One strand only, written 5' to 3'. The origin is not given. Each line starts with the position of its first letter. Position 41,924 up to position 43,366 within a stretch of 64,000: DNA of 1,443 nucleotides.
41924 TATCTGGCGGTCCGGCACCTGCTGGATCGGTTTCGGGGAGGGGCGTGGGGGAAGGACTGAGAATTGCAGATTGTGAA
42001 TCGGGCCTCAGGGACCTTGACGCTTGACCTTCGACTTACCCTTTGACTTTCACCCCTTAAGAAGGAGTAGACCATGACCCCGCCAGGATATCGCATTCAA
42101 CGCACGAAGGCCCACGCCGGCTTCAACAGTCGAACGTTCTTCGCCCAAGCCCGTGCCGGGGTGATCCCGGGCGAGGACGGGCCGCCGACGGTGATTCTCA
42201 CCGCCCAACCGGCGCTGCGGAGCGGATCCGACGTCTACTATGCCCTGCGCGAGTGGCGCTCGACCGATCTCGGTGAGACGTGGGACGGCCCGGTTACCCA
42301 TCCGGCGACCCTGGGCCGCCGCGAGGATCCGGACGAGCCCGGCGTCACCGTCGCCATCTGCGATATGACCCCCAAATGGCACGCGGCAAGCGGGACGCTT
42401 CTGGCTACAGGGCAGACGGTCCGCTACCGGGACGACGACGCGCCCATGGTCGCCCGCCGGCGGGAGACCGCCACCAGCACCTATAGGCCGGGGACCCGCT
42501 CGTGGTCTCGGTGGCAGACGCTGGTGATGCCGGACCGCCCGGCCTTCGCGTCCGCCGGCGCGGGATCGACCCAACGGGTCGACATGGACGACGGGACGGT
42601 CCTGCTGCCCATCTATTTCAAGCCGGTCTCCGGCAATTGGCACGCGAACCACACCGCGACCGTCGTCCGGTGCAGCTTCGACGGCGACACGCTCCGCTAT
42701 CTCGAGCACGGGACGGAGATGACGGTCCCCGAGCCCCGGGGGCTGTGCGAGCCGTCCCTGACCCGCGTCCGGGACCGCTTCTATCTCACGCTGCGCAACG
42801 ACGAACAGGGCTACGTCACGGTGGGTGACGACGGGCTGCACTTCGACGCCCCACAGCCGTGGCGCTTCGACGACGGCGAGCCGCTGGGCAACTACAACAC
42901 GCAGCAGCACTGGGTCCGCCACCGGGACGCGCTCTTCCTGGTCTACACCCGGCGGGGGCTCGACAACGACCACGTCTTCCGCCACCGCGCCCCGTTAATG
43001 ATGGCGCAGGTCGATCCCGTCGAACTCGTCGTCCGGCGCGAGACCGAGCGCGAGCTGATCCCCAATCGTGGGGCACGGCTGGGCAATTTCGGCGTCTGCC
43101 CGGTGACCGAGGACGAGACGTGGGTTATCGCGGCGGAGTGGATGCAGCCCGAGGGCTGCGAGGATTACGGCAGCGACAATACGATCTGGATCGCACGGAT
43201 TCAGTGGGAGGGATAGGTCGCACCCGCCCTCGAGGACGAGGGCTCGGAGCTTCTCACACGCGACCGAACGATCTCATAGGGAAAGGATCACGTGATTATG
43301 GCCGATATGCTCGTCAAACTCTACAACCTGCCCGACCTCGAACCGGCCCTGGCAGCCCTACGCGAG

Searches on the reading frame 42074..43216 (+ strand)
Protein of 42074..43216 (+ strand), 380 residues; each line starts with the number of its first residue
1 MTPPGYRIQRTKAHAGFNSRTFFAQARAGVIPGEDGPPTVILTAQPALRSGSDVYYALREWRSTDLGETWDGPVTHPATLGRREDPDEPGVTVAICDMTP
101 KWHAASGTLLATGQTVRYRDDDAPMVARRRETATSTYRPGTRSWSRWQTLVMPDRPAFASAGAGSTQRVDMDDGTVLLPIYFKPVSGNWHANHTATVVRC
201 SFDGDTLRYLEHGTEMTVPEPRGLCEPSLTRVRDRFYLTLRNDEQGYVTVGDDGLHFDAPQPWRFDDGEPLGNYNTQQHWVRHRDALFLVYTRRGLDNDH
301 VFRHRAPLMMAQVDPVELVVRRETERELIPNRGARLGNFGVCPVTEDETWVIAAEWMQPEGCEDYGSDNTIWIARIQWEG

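Call 83: search_protein_families(library=pfam, proteins=[window:42074-43216:+], max_evalue=1)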
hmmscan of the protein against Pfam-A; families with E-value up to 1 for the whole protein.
window:42074-43216:+ (380 aa): 1 family
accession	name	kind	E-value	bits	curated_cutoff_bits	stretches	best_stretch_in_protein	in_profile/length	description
PF13088.12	BNR_2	-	2.7e-07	30.7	31.4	1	140-310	90-238/277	BNR repeat-like domain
